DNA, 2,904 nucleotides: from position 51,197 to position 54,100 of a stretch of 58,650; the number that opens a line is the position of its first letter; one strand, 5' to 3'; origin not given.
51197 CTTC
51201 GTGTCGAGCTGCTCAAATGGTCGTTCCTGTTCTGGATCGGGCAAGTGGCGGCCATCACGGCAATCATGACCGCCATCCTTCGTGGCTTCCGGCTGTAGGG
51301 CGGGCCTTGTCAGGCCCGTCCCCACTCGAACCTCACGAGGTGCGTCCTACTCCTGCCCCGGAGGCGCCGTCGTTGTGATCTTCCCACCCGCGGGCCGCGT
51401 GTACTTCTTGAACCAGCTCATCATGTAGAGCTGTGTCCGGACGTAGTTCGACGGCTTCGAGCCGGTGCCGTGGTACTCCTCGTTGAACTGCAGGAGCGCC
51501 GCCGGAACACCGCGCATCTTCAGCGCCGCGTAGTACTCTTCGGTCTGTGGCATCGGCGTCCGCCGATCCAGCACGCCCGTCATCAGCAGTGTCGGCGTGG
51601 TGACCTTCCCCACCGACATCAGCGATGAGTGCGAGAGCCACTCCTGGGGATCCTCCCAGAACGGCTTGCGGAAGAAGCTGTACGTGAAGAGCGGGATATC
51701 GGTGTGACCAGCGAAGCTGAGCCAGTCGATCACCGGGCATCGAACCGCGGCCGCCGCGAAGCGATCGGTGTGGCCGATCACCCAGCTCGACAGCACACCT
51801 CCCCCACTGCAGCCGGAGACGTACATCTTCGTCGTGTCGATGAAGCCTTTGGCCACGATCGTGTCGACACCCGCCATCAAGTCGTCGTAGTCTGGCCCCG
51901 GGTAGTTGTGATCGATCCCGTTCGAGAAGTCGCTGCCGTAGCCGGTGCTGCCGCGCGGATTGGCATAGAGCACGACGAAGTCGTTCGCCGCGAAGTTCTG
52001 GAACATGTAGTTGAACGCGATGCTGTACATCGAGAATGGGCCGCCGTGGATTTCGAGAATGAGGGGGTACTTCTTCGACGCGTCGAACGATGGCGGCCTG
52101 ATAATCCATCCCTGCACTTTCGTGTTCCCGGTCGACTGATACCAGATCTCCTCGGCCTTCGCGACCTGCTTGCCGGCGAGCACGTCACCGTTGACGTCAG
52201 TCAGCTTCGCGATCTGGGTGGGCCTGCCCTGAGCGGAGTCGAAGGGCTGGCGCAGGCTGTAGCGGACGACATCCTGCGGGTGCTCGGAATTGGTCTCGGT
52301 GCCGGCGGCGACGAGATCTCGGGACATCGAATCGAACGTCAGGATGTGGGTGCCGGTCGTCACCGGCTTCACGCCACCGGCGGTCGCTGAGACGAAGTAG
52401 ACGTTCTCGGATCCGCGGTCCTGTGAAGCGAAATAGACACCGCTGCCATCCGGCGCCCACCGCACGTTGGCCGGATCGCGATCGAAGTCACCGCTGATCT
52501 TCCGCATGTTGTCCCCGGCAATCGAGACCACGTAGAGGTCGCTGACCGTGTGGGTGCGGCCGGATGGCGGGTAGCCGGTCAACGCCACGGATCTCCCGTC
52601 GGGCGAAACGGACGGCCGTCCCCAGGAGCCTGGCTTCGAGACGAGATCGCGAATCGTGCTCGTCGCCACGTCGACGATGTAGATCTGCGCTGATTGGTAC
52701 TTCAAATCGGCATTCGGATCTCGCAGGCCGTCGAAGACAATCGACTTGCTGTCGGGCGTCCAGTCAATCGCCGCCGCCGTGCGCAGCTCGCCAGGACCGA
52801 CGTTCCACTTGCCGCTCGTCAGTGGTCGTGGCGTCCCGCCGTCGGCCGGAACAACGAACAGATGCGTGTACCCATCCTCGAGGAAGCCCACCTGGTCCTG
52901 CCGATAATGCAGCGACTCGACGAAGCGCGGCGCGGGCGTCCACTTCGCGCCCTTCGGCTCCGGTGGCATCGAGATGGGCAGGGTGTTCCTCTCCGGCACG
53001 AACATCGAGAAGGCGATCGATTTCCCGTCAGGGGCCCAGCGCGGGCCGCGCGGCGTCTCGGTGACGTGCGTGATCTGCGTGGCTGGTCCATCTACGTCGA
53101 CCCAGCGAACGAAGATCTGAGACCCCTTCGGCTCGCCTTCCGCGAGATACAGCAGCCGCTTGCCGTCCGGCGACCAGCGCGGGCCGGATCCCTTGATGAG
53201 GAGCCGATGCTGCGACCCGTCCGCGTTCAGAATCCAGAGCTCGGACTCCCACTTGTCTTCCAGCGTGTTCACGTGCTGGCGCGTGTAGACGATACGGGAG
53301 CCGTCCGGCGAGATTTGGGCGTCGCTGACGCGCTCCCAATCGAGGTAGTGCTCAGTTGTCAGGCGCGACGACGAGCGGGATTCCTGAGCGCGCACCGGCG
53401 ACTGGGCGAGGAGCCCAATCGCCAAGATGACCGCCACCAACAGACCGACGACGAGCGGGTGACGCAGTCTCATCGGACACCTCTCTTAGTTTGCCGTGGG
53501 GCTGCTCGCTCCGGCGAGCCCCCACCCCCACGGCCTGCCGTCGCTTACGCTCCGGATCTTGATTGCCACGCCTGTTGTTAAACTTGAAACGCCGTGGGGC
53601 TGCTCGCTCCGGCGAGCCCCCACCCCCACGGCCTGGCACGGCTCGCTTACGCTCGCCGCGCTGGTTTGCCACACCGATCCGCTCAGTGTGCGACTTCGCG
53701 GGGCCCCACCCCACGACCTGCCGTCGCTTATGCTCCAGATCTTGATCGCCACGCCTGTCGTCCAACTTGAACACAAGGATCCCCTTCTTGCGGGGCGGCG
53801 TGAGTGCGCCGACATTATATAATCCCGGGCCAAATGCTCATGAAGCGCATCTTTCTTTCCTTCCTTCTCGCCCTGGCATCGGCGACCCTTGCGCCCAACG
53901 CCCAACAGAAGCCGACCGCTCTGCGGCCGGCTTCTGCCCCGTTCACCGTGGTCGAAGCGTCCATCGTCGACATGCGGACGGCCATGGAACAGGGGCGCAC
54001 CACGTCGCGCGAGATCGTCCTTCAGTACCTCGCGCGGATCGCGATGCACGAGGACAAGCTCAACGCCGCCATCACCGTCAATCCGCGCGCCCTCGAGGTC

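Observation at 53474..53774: Conserved start-codon-proximal leader element with a covarying stem, triplicated upstream of the S9 peptidase gene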

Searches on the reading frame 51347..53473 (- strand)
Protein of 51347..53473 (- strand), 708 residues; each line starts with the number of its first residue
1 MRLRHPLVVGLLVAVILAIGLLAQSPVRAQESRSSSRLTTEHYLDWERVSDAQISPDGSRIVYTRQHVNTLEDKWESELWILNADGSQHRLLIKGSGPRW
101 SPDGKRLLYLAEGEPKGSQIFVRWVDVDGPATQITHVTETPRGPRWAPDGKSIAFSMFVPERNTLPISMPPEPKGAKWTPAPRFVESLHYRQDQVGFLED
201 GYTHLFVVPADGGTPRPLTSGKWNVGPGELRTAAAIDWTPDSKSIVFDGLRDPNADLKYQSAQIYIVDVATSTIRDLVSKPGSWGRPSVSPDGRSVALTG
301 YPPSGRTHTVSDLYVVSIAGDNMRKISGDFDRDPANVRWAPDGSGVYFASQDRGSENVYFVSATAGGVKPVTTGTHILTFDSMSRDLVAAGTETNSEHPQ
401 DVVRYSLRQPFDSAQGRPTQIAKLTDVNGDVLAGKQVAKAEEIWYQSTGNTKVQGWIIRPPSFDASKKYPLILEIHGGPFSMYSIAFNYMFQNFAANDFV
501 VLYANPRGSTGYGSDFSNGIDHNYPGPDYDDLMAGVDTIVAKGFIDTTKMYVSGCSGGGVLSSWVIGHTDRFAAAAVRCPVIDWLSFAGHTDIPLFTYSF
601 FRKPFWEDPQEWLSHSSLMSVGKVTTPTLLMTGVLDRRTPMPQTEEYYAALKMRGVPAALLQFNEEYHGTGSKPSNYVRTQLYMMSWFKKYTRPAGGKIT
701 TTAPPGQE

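Call 55: search_protein_families(library=pfam, proteins=[window:51347-53473:-], max_evalue=0.00001)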
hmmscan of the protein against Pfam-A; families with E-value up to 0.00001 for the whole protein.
window:51347-53473:- (708 aa): 3 families
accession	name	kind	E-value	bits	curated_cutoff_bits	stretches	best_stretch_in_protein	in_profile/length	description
PF00326.27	Peptidase_S9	-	6.9e-45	153.6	22.6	1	487-692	3-210/213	Prolyl oligopeptidase family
PF07676.18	PD40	-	1.6e-20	72.9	20.9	0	97-122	13-38/38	WD40-like Beta Propeller Repeat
PF00930.27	DPPIV_N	-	2.5e-15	56.5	22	1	199-298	256-345/354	Dipeptidyl peptidase IV (DPP IV) N-terminal region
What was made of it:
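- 53471..53483 (-): Native SD and start codon of the S9 peptidase gene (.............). The element ends directly 5' of it. Pfam Peptidase_S9 (call 55).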

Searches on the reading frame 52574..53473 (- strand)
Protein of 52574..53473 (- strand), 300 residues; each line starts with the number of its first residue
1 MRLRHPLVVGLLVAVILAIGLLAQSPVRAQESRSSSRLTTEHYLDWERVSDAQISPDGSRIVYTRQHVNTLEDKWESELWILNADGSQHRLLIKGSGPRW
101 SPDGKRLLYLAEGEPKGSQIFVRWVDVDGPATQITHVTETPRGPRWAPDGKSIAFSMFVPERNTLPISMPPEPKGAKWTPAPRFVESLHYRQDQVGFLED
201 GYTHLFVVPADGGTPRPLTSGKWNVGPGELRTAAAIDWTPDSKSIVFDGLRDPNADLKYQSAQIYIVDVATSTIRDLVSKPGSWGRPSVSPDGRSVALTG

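Call 61: find_related_loci(query=window:52574-53473:-, collection=genome_contigs, flank=1500)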
Query window:52574-53473:- (300 aa) in genome_contigs; peptide patterns used: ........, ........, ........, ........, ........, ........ (x = any residue, [..] = any of these).
78 stretches matched a pattern; 52 encode a relative of the query (tblastn E <= 1e-3); 52 distinct loci.
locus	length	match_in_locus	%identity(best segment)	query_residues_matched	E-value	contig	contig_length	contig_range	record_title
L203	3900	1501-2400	72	2-300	6e-150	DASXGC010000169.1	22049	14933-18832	MAG TPA_asm: Vicinamibacterales bacterium isolate SMAG_U5154 k141_975907, whole genome shotgun sequence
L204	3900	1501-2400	70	2-300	2e-149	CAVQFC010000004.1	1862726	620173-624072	MAG: uncultured Acidobacteriota bacterium isolate MFD05841.bin.2.39 genome assembly, contig: contig_6329, whole genome s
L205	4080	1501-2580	76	15-300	5e-149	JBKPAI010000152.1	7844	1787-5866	MAG: Acidobacteriota bacterium isolate GB_HAYS_MAG_00009 GB_HAYS_000000241023, whole genome shotgun sequence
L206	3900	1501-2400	71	2-300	5e-149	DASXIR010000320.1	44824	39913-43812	MAG TPA_asm: Vicinamibacterales bacterium isolate SMAG_U5226 k141_645796, whole genome shotgun sequence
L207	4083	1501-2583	75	14-300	1e-148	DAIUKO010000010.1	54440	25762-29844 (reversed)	MAG TPA_asm: Vicinamibacterales bacterium isolate CTOTU27892 NODE_37_length_54440_cov_8.416310, whole genome shotgun seq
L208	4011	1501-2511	74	13-300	2e-149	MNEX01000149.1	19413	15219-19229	MAG: Acidobacteria bacterium 13_1_40CM_65_14 13_1_40cm_scaffold_2127, whole genome shotgun sequence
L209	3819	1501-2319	78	28-300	1e-148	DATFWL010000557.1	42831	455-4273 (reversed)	MAG TPA_asm: Vicinamibacterales bacterium isolate SMAG_U9489 k141_7588458, whole genome shotgun sequence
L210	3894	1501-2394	70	4-300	5e-148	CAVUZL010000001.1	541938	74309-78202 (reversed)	MAG: uncultured Acidobacteriota bacterium isolate MFD05521.bin.2.215 genome assembly, contig: contig_111459, whole genom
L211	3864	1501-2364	74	24-300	2e-147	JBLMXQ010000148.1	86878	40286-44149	MAG: Betaproteobacteria bacterium isolate MAG252 PRJNA957066_bin33_renamed_147, whole genome shotgun sequence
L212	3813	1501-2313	77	30-300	2e-147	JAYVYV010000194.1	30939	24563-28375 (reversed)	MAG: Acidobacteriota bacterium isolate GL86_DN_metabat_16_sub GL86_DN_metabat_16_sub_193, whole genome shotgun sequence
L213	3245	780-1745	77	30-300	7e-149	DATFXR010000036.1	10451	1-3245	MAG TPA_asm: Vicinamibacterales bacterium isolate SMAG_U9522 k141_2485670, whole genome shotgun sequence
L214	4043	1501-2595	73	11-300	3e-147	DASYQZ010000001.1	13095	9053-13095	MAG TPA_asm: Vicinamibacterales bacterium isolate SMAG_U4498 k141_703, whole genome shotgun sequence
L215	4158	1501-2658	69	4-300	4e-146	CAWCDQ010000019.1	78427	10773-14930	MAG: uncultured Acidobacteriota bacterium isolate MFD03975.bin.2.34 genome assembly, contig: contig_28363, whole genome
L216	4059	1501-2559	71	7-300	2e-144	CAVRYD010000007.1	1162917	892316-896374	MAG: uncultured Acidobacteriota bacterium isolate MFD02199.bin.2.70 genome assembly, contig: contig_27484, whole genome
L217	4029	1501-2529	69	1-300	2e-143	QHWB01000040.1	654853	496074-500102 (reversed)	MAG: Acidobacteria bacterium isolate gp6 AA54 14_1009_05_20cm_scaffold_11_curated, whole genome shotgun sequence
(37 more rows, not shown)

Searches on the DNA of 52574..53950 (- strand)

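Call 9: search_rna_families(source=window, start=53300, end=53950, threshold=evalue, max_evalue=10, show_alignments=3)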
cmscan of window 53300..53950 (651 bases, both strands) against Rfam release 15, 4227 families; matches with E-value up to 10: 2.
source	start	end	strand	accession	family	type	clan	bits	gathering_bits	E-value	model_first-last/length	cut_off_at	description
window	53714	53734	+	RF01678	P37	Gene; sRNA;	-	15.7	50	2.9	1-62/62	no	Pseudomonas sRNA P37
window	53492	53578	-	RF02038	SPRY4-IT1_1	Gene; lncRNA;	-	13.1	50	5.3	1-91/91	no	SPRY4-IT1 conserved region 1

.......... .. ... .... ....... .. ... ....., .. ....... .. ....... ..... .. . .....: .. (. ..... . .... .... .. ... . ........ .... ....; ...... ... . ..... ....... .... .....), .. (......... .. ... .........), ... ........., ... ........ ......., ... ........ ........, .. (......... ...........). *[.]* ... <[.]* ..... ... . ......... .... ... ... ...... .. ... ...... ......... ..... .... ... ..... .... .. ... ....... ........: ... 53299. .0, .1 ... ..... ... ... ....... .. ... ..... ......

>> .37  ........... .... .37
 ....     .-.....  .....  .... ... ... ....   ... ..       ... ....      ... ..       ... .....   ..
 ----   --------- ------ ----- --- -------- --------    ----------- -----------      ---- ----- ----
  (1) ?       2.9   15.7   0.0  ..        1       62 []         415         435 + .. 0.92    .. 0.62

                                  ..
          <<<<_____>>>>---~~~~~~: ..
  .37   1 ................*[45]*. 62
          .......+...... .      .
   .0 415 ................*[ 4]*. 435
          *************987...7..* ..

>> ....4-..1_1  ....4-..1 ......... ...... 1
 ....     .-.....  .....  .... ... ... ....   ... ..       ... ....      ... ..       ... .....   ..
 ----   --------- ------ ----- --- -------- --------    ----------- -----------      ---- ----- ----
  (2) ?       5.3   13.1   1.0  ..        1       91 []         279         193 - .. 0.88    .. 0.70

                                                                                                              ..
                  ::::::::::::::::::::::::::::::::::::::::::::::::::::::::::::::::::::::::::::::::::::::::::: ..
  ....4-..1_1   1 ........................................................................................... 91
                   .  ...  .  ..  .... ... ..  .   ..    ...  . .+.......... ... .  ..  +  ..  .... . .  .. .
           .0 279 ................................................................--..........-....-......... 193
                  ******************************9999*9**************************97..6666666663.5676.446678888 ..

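Call 62: search_with_rna_model(model_id=R1, sources=[L203, L204, L205, L206, L207, L208, L209, L210, L211, L212, L213, L214, L215, L216, L217, L218, L219, L220, L221, L222, L223, L224, L225, L226, L227, L228, L229, L230, L231, L232, L233, L234, L235, L237, L238, L248, L252], max_evalue=0.01)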
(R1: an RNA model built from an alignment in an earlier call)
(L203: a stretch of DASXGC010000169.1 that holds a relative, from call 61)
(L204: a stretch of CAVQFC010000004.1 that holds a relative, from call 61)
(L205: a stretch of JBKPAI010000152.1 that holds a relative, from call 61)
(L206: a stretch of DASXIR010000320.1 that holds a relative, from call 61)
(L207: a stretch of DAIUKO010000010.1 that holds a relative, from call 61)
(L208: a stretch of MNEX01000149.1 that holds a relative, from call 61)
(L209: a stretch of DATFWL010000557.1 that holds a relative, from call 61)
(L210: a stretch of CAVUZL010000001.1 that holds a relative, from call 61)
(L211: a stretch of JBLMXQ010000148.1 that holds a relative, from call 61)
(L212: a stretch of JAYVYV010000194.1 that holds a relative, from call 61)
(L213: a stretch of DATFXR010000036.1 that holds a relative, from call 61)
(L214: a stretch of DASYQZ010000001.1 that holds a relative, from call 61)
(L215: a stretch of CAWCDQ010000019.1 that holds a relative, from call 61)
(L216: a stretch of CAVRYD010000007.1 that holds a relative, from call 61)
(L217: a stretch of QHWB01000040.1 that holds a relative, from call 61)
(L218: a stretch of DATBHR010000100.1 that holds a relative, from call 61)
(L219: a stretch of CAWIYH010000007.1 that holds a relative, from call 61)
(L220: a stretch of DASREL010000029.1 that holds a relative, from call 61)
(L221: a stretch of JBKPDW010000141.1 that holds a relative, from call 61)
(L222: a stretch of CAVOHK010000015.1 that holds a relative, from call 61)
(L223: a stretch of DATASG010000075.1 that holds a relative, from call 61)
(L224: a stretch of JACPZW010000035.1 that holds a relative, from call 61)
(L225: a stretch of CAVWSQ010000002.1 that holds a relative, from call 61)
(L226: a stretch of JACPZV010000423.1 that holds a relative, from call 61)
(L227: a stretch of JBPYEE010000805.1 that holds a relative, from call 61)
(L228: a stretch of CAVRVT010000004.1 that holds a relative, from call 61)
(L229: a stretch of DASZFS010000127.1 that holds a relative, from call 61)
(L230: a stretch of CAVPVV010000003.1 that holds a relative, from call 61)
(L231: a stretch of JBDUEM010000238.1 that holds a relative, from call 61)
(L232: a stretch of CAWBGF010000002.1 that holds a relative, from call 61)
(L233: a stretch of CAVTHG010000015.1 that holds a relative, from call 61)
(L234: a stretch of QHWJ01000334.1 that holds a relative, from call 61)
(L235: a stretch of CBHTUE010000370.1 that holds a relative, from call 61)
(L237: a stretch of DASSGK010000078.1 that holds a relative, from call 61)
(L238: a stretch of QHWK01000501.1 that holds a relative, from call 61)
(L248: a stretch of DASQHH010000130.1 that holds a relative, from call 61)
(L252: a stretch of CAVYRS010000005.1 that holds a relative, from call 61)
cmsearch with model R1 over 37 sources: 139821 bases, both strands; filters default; matches with E-value up to 0.01: 3.
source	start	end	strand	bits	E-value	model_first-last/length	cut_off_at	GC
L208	1287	1401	+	41.1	1.6e-10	1-115/115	no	0.64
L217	1400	1515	+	36.7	3.9e-09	1-115/115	no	0.69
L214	1304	1460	+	16.6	0.007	1-115/115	no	0.68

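Call 65: search_with_rna_model(model_id=R1, source=window, start=53686, end=53830, filters=off, max_evalue=10, show_alignments=1)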
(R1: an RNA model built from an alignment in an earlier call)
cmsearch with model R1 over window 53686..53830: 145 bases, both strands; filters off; matches with E-value up to 10: 2.
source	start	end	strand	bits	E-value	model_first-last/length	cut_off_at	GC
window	53686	53784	-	23.1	6.9e-08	1-115/115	no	0.63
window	53768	53825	+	-2.9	8.8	1-115/115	no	0.55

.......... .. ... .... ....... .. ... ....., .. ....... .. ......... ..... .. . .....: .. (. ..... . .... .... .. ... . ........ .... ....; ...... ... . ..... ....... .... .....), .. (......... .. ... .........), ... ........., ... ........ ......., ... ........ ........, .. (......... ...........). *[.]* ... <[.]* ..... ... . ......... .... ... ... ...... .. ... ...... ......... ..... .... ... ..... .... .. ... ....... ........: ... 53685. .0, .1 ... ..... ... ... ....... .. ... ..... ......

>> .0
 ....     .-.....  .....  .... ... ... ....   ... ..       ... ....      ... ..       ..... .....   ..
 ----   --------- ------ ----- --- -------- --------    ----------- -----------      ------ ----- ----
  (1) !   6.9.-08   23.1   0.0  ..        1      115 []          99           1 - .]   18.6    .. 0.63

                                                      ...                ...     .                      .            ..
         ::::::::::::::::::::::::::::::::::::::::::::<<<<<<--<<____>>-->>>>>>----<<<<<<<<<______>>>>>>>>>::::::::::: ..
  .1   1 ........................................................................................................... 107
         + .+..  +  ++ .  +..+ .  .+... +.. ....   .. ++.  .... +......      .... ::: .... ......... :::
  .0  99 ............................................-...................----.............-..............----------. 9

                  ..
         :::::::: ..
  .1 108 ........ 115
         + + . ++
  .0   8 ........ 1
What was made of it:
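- Checked: The distal unit is only mildly decayed: an 8-bp stem with one G.U pair, scoring 23 bits (call 65).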
